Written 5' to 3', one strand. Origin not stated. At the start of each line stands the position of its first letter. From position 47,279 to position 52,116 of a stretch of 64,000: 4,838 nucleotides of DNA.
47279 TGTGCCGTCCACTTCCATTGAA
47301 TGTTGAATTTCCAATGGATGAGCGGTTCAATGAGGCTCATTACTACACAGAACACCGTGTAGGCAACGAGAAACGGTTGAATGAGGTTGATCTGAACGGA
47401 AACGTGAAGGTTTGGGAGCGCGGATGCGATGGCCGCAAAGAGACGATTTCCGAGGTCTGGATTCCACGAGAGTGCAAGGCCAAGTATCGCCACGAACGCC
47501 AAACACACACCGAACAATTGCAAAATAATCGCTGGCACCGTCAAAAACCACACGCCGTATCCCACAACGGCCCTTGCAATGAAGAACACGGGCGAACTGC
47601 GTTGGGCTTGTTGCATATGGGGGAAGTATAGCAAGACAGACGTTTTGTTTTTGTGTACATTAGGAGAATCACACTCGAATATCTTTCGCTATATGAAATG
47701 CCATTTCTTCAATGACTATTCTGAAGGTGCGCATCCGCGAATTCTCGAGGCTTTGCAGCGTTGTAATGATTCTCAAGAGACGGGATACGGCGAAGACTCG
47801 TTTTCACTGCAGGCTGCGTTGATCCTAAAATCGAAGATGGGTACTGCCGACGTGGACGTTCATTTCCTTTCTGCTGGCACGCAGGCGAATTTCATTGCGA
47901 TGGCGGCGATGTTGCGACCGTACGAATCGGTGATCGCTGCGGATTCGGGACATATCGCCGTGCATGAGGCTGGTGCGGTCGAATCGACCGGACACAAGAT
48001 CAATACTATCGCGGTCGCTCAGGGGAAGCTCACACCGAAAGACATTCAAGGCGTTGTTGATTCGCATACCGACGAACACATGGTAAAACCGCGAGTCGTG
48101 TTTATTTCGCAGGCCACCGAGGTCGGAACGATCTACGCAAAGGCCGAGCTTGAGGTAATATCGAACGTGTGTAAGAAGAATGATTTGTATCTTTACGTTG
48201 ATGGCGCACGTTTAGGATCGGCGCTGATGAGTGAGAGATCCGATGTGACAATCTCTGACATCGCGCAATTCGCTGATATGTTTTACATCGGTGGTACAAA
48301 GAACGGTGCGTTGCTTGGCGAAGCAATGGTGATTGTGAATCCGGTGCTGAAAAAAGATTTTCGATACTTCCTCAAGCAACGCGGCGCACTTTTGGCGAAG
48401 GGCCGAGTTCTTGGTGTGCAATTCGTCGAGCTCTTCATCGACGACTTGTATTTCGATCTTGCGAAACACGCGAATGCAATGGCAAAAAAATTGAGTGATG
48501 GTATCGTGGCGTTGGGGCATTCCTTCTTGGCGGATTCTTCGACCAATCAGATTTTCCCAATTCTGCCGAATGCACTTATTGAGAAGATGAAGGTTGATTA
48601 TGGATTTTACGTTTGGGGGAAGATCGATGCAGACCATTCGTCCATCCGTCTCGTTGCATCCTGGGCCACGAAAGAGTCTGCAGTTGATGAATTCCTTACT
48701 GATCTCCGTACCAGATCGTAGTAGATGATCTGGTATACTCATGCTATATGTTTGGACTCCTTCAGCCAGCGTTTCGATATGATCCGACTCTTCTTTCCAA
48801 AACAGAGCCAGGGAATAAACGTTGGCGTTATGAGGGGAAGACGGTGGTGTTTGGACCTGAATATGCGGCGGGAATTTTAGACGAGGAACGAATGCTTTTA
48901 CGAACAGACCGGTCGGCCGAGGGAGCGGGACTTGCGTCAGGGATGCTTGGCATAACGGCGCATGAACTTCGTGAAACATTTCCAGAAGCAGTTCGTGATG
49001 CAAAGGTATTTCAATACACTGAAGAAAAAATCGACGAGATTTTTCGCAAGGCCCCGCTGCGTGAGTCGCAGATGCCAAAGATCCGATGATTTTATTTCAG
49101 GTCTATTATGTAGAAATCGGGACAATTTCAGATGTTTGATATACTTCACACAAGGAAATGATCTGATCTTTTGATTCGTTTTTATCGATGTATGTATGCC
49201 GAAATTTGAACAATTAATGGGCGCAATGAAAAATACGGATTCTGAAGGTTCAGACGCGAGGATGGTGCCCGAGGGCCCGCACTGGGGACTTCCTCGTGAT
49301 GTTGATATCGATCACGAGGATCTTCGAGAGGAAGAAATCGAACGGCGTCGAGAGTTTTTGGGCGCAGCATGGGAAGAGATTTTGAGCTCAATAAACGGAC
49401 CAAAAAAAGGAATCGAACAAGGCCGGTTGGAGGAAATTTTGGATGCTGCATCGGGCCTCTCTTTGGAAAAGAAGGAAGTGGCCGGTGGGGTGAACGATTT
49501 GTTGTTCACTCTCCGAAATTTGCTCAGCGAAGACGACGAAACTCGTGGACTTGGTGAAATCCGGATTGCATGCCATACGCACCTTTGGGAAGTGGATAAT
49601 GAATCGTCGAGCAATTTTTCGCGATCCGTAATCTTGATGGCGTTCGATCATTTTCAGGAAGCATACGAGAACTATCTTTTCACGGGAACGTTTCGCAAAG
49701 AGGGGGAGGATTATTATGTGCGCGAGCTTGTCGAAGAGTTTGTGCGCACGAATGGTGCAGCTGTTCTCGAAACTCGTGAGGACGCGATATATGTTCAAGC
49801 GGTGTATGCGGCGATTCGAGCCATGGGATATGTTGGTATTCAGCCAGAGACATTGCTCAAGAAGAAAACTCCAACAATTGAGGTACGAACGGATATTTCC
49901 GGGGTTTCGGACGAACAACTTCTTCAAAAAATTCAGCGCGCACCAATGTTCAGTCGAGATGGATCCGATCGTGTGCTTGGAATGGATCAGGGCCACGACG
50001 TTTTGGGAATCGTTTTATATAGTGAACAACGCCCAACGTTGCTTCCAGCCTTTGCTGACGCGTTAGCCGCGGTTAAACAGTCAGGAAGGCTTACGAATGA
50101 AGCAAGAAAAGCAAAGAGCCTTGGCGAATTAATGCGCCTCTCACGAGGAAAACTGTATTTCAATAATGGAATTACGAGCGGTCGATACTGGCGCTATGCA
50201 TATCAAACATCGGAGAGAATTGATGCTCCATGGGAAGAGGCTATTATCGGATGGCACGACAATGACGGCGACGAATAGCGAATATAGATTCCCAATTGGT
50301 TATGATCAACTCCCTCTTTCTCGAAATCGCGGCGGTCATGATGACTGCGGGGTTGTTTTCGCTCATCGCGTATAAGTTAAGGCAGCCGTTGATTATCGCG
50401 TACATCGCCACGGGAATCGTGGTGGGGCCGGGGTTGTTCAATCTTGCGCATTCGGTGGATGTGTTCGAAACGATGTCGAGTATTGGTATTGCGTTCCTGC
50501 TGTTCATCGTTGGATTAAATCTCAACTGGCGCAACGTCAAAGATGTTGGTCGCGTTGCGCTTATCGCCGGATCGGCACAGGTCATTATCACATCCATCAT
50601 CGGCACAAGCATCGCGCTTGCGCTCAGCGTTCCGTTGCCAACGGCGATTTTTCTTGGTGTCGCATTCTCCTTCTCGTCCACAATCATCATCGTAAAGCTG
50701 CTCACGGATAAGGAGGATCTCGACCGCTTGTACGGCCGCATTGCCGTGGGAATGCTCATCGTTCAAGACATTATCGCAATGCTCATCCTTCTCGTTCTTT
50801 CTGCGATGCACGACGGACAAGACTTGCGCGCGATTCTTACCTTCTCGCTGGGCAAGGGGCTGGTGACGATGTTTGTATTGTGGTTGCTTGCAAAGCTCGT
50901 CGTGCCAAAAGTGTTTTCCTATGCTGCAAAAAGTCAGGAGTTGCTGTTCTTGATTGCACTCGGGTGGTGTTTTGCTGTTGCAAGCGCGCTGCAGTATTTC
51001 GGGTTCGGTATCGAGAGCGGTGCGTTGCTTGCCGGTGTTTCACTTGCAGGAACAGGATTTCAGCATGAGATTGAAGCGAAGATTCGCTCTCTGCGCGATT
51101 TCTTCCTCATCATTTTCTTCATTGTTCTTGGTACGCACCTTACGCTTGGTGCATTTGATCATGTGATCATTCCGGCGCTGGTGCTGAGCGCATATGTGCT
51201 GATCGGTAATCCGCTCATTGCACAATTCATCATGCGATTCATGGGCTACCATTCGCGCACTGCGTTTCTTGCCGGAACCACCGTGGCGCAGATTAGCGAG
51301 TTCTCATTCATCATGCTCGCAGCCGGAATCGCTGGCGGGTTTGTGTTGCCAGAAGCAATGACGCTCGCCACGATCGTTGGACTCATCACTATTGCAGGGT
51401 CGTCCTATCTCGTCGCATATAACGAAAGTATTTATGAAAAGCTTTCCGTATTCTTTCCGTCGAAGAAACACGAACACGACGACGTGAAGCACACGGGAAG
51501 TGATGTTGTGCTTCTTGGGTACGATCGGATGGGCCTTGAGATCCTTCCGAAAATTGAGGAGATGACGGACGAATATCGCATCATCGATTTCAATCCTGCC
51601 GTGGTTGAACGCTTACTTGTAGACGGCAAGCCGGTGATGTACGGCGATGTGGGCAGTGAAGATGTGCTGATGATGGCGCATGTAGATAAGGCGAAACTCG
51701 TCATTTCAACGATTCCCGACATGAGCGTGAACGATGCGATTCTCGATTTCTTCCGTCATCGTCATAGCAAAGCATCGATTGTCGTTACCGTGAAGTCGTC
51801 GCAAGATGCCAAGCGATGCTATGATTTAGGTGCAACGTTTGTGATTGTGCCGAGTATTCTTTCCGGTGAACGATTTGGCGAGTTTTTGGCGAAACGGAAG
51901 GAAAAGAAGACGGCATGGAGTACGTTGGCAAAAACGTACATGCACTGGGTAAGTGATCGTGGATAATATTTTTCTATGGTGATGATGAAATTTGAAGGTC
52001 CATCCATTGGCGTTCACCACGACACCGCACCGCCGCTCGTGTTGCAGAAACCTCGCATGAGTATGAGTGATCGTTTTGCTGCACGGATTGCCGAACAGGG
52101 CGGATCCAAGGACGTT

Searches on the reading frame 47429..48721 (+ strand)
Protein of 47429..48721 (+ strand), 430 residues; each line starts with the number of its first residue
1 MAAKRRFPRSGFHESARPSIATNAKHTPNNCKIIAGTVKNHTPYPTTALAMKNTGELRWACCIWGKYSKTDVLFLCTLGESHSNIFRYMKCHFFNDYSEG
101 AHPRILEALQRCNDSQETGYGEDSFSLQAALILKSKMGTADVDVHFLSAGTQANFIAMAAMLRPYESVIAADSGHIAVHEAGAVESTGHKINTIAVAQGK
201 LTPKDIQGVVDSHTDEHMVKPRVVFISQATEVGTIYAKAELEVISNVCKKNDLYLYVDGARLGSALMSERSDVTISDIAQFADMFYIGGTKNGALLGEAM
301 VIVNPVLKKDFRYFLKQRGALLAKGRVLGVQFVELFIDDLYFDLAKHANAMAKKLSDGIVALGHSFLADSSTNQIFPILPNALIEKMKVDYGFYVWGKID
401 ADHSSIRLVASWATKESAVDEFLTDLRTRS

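Call 32: search_protein_families(library=pfam, proteins=[window:47429-48721:+], max_evalue=0.001)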
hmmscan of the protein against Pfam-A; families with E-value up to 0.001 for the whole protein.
window:47429-48721:+ (430 aa): 3 families
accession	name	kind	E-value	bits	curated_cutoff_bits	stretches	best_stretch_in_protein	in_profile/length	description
PF01212.27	Beta_elim_lyase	-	4e-30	105.6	27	1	120-376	28-282/288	Beta-eliminating lyase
PF00266.25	Aminotran_5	-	9.5e-07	28.5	21.5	1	142-312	62-222/371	Aminotransferase class-V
PF00282.25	Pyridoxal_deC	-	0.00012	21.3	27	1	169-291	149-266/375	Pyridoxal-dependent decarboxylase conserved domain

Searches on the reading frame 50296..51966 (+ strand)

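Call 33: search_protein_families(library=pfam, proteins=[window:50296-51966:+], max_evalue=0.001)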
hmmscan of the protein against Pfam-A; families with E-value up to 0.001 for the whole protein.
window:50296-51966:+ (556 aa): 2 families
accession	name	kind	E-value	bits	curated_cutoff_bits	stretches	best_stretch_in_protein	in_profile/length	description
PF00999.27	Na_H_Exchanger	-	5.6e-55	187.1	26.2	1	17-367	6-363/375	Sodium/hydrogen exchanger, transmembrane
PF02254.24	TrkA_N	-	3.3e-18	66.5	23.8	1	404-519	1-116/116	TrkA-N domain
